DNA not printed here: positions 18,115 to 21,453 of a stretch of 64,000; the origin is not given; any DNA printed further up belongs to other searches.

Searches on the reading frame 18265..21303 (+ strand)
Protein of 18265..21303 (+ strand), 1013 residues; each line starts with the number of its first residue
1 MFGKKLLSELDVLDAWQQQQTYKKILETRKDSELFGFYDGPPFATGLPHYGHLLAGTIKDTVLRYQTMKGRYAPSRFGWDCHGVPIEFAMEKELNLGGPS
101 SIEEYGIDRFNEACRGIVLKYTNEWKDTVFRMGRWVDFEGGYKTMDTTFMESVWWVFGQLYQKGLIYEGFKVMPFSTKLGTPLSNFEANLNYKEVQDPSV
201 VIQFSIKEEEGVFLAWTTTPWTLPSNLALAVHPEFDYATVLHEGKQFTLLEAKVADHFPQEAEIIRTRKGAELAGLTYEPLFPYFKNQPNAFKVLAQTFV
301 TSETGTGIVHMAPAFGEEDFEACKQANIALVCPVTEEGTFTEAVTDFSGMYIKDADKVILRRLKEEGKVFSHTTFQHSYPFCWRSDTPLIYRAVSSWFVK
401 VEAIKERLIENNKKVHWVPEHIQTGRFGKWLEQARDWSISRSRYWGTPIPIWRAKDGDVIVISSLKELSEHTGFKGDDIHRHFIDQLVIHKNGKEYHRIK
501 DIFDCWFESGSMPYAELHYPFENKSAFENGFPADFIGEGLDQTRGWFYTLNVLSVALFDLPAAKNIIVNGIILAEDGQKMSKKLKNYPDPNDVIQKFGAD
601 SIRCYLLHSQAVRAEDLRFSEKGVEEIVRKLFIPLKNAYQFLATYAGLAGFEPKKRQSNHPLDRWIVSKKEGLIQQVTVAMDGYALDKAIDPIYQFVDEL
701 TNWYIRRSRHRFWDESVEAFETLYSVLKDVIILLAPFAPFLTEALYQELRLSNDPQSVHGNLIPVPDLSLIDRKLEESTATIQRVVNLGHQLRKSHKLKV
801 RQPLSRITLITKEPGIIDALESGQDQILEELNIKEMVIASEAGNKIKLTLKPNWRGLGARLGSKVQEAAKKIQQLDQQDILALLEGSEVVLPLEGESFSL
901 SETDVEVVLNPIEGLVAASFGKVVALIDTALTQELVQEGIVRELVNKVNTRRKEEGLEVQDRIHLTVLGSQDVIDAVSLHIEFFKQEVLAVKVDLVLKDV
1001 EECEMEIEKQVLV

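Call 93: search_protein_families(library=pfam, proteins=[window:18265-21303:+], max_evalue=0.0001)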
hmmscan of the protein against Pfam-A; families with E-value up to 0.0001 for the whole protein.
window:18265-21303:+ (1013 aa): 5 families
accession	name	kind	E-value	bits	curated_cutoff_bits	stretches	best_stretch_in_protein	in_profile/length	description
PF00133.28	tRNA-synt_1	-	9.1e-148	492.8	22.7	1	12-617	2-413/414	tRNA synthetases class I (I, L, M and V)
PF19302.4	DUF5915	-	7e-44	150.1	27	1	824-1008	1-184/195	Domain of unknown function (DUF5915)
PF08264.19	Anticodon_1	-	3.1e-30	105.4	25.1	1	663-805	1-145/148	Anticodon-binding domain of tRNA ligase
PF09334.17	tRNA-synt_1g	-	1.8e-16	60.4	20.1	1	559-628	308-375/391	tRNA synthetases class I (M)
PF01406.26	tRNA-synt_1e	-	4.9e-05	23.3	27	1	553-626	228-298/301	tRNA synthetases class I (C) catalytic domain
